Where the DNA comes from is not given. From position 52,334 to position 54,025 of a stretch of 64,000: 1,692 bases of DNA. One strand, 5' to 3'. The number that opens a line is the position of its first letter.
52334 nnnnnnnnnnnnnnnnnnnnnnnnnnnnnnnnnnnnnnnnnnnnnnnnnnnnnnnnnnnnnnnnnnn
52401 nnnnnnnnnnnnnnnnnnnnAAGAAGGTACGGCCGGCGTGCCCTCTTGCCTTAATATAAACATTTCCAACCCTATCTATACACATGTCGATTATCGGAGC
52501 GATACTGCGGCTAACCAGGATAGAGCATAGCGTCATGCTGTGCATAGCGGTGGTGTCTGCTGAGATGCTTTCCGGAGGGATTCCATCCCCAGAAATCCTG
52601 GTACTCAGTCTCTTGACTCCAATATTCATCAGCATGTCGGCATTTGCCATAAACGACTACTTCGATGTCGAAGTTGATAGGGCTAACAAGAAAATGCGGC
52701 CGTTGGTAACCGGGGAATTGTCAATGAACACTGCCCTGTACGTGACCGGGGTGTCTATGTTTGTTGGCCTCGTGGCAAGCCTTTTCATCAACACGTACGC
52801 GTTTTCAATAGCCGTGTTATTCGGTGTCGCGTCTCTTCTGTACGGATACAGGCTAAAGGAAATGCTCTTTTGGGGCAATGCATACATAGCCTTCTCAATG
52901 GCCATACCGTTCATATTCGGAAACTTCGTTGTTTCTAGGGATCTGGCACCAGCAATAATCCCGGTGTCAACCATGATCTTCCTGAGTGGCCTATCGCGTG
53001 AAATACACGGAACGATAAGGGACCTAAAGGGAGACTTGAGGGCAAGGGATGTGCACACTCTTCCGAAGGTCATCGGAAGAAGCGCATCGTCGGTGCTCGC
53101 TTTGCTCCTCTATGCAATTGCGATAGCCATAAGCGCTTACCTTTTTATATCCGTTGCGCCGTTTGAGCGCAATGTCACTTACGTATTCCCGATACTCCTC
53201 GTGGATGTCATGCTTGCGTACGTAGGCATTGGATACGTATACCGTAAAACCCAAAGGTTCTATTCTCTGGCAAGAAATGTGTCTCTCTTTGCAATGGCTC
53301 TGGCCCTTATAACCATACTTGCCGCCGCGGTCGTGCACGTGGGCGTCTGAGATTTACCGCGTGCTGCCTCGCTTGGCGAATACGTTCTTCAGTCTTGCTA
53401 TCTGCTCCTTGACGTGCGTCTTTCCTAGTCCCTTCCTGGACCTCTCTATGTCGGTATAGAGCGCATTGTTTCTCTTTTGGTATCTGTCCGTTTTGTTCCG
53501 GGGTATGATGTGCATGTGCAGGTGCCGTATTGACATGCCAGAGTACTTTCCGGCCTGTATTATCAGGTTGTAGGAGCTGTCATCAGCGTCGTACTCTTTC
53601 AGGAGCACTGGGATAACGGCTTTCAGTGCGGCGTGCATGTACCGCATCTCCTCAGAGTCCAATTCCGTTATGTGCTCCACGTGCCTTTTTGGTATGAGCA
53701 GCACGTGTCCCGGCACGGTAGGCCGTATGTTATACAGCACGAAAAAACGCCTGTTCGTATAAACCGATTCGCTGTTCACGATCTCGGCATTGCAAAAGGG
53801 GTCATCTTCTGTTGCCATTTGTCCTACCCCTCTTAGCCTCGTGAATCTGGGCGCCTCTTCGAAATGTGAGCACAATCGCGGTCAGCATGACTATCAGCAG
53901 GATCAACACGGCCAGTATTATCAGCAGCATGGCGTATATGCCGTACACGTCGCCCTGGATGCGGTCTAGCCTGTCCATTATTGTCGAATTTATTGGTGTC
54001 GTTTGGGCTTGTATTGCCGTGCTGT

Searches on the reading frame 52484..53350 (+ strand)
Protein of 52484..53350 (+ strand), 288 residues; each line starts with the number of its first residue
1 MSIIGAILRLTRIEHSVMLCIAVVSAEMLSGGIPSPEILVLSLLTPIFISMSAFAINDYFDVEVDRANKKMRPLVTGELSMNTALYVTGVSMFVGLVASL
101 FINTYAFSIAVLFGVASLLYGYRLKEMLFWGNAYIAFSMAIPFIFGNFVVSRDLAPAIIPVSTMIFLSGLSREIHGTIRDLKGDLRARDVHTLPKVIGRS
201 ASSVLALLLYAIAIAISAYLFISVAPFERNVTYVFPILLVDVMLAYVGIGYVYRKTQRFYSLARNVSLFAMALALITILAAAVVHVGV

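Call 55: search_protein_families(library=pfam, proteins=[window:52484-53350:+], max_evalue=0.001)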
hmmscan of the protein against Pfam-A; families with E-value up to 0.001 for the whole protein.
window:52484-53350:+ (288 aa): 1 family
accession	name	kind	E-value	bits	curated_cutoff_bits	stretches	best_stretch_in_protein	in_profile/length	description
PF01040.23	UbiA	-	5.1e-36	124.7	34.2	1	21-255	4-236/250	UbiA prenyltransferase family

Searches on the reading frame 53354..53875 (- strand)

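Call 55: search_protein_families(library=pfam, proteins=[window:53354-53875:-], max_evalue=0.001)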
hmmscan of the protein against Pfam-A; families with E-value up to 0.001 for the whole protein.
window:53354-53875:- (173 aa): 3 families
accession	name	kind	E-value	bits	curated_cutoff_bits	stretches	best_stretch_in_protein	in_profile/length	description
PF01230.28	HIT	-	5e-21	75.6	21.5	1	35-128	6-97/98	HIT domain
PF11969.13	DcpS_C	-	2.3e-11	44.6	24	1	34-129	13-105/114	Scavenger mRNA decapping enzyme C-term binding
PF02744.22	GalP_UDP_tr_C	-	0.0002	21.6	29.2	1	27-125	20-119/165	Galactose-1-phosphate uridyl transferase, C-terminal domain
